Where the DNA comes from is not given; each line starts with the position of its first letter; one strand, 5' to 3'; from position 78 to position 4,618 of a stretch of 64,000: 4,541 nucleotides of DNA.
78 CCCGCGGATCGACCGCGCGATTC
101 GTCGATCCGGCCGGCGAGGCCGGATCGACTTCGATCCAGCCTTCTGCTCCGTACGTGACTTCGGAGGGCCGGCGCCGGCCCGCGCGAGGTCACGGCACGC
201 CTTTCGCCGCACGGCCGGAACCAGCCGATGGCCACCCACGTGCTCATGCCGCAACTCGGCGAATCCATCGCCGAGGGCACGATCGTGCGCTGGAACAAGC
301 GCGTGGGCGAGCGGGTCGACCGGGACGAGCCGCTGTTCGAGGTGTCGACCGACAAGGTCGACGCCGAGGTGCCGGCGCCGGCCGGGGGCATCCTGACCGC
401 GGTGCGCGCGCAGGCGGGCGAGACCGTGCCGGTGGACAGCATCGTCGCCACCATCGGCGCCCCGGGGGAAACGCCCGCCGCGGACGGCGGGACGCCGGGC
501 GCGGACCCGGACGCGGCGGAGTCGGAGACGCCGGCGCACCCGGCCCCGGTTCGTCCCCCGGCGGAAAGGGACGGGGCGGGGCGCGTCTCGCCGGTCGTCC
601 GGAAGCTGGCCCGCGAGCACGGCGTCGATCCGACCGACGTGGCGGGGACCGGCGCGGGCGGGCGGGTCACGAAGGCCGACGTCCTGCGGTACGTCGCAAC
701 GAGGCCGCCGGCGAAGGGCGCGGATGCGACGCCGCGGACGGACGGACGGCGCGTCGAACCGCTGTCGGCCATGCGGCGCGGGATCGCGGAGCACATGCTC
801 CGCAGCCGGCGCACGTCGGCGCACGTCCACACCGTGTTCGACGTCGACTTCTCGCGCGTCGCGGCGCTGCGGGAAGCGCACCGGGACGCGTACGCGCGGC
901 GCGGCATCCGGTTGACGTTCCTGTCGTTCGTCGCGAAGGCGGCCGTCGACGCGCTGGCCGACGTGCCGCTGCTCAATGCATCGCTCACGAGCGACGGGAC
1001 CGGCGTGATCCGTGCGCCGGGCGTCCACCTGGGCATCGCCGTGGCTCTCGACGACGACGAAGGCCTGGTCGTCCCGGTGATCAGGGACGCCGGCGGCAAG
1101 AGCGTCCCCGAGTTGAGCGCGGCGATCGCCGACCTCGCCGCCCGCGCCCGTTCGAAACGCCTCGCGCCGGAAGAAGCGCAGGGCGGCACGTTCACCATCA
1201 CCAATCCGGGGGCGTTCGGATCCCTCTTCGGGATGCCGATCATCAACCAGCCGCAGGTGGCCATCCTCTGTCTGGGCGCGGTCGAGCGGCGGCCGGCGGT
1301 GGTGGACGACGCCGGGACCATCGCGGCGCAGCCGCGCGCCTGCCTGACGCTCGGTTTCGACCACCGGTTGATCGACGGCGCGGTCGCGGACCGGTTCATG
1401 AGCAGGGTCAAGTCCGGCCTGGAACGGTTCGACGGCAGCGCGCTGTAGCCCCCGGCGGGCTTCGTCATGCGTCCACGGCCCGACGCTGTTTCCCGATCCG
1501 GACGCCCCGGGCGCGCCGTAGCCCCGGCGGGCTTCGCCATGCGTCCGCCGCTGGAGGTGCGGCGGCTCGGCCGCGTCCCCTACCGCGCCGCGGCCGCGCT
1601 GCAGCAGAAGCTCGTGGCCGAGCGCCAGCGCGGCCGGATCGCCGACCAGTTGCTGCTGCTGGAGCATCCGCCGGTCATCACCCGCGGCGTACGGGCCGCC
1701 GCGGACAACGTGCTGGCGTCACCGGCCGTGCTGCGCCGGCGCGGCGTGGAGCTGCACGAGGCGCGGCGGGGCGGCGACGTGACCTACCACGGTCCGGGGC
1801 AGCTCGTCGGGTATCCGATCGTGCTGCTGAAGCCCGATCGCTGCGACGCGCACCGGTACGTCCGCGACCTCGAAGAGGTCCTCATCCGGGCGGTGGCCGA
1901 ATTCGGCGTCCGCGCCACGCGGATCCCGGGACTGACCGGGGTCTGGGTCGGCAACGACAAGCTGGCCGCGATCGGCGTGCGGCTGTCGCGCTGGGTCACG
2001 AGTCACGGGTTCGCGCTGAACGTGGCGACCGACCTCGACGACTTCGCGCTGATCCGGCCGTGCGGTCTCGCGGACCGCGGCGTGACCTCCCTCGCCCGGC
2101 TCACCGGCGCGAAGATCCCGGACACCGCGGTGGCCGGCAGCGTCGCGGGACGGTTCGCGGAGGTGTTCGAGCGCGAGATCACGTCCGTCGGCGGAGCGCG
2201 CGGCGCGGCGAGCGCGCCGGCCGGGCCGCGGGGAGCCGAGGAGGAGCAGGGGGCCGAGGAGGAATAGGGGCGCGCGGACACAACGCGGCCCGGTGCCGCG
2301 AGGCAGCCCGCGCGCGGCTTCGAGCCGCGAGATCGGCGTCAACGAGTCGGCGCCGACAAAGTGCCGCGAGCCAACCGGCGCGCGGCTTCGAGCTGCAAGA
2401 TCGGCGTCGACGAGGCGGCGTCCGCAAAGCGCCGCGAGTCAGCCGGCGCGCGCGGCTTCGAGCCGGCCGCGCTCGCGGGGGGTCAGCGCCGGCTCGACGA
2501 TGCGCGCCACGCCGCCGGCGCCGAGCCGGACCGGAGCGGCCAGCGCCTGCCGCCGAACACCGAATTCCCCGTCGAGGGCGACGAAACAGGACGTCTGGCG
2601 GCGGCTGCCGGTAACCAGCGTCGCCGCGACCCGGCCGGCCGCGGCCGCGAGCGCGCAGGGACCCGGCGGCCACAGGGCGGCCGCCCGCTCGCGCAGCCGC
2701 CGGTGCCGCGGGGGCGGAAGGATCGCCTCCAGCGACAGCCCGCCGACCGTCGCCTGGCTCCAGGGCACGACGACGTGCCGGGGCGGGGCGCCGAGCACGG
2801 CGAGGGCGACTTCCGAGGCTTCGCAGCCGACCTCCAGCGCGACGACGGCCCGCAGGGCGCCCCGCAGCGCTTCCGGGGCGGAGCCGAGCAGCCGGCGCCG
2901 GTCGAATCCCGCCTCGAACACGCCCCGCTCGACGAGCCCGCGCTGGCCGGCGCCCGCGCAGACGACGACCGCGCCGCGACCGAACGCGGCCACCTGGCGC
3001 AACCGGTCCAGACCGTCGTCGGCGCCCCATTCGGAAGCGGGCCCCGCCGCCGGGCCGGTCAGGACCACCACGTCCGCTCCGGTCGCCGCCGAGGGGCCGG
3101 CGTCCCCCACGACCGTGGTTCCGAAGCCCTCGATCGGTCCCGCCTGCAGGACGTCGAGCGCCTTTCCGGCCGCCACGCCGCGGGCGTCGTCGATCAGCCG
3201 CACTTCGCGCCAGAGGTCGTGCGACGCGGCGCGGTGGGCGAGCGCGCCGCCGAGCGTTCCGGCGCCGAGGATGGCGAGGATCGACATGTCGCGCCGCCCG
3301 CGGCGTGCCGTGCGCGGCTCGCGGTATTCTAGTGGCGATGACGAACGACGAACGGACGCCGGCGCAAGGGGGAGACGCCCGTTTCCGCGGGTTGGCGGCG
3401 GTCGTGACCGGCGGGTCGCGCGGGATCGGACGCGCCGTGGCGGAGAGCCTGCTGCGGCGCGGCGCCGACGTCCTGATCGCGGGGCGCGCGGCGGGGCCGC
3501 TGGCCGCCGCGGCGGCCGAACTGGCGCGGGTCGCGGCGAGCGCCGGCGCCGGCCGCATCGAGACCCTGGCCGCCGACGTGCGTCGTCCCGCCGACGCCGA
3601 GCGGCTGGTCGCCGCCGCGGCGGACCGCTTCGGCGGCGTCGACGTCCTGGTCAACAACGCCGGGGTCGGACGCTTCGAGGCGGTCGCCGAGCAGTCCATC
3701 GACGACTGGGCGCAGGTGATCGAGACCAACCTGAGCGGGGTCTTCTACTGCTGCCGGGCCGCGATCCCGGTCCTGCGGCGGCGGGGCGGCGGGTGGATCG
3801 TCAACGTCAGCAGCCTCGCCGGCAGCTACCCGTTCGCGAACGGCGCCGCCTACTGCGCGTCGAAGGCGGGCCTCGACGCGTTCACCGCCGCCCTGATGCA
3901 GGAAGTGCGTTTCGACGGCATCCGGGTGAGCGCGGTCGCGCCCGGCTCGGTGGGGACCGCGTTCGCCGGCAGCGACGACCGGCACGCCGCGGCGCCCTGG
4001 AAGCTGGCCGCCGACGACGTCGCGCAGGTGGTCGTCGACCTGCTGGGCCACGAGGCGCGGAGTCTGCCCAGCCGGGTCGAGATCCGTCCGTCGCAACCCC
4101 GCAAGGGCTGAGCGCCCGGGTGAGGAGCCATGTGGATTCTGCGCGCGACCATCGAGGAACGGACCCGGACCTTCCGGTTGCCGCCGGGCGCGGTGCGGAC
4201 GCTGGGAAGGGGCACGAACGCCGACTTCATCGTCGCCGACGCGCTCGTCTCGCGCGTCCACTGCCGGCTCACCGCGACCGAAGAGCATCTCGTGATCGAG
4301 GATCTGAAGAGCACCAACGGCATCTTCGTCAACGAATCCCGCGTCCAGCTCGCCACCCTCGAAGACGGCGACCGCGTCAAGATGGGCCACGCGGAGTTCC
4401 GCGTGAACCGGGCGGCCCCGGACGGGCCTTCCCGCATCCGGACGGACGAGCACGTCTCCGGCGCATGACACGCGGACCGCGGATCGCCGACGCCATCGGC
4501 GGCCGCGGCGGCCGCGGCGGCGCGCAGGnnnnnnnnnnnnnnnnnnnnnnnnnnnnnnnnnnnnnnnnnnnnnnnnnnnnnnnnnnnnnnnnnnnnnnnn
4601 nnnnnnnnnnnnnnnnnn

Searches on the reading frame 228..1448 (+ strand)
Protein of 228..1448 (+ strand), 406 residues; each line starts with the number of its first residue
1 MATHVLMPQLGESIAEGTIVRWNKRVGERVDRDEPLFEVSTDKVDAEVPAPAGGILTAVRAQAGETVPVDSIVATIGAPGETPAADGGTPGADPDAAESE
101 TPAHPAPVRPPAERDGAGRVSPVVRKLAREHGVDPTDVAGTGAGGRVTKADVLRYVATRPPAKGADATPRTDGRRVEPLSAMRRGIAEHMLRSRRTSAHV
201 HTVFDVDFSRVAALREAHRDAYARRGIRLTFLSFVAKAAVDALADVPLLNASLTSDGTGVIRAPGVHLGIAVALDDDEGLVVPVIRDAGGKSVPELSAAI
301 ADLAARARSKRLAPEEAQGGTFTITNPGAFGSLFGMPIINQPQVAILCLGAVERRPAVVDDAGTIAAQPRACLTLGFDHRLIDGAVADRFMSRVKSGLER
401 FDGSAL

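Call 60: search_protein_families(library=pfam, proteins=[window:228-1448:+], max_evalue=0.001)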
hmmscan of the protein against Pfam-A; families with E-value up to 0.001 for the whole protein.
window:228-1448:+ (406 aa): 3 families
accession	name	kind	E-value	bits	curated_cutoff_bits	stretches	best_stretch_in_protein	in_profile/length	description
PF00198.28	2-oxoacid_dh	-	3.3e-71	239.8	23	1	175-401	5-227/232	2-oxoacid dehydrogenases acyltransferase (catalytic domain)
PF00364.28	Biotin_lipoyl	-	1.1e-17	64.1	22.1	1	4-76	2-73/73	Biotin-requiring enzyme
PF02817.22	E3_binding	-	1e-15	58.1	23.7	1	120-153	3-36/36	e3 binding domain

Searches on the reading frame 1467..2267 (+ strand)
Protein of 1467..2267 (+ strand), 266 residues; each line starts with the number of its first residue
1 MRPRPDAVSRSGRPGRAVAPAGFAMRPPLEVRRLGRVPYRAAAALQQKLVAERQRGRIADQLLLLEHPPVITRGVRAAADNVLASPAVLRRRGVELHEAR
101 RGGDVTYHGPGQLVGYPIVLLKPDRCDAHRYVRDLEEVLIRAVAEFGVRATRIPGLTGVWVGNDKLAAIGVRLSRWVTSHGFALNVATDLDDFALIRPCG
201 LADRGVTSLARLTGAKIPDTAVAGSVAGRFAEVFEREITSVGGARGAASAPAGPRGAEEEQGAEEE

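Call 60: search_protein_families(library=pfam, proteins=[window:1467-2267:+], max_evalue=0.001)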
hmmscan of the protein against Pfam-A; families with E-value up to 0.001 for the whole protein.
window:1467-2267:+ (266 aa): 1 family
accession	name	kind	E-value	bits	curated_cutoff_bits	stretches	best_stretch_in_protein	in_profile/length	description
PF21948.1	LplA-B_cat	-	1.3e-44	153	27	1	39-228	2-197/200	Lipoyl protein ligase A/B catalytic domain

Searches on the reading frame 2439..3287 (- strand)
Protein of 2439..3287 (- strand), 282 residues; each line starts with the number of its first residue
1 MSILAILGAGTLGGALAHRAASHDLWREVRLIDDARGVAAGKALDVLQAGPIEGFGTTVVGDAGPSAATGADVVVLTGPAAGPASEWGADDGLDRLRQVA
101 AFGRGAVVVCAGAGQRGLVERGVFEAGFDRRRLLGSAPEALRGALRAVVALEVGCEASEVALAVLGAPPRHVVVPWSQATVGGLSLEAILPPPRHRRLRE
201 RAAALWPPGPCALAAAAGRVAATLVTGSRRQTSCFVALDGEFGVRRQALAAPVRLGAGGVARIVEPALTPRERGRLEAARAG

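Call 60: search_protein_families(library=pfam, proteins=[window:2439-3287:-], max_evalue=0.001)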
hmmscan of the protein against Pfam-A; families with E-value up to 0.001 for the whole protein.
window:2439-3287:- (282 aa): 2 families
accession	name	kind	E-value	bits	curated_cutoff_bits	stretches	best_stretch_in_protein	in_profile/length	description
PF00056.29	Ldh_1_N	-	1.6e-06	28.6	27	1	5-79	4-78/141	lactate/malate dehydrogenase, NAD binding domain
PF02866.23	Ldh_1_C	-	1.9e-05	25.2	22.6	1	212-279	89-159/174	lactate/malate dehydrogenase, alpha/beta C-terminal domain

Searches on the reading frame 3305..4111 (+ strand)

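Call 60: search_protein_families(library=pfam, proteins=[window:3305-4111:+], max_evalue=0.001)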
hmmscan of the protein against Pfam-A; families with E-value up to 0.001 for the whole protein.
window:3305-4111:+ (268 aa): 4 families
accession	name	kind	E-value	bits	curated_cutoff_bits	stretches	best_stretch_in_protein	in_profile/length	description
PF00106.31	adh_short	-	3e-57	193.7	26.6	1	31-224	2-190/195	short chain dehydrogenase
PF13561.12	adh_short_C2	-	5.3e-41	141.2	27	1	39-251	6-221/236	Enoyl-(Acyl carrier protein) reductase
PF08659.16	KR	-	1.1e-17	64.9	22.6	1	33-199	4-165/180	KR domain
PF01370.27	Epimerase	-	0.00016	21.6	20.9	1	33-152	2-101/240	NAD dependent epimerase/dehydratase family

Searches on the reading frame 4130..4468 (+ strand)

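Call 60: search_protein_families(library=pfam, proteins=[window:4130-4468:+], max_evalue=0.001)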
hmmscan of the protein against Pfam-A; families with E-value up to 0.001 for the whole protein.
window:4130-4468:+ (112 aa): 2 families
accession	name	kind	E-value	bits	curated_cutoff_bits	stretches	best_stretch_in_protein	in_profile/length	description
PF00498.31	FHA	-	4.6e-18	65.8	20.7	1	24-86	2-67/67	FHA domain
PF16697.10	Yop-YscD_cpl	-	1.1e-15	58.1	33.2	1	11-94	8-92/94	Inner membrane component of T3SS, cytoplasmic domain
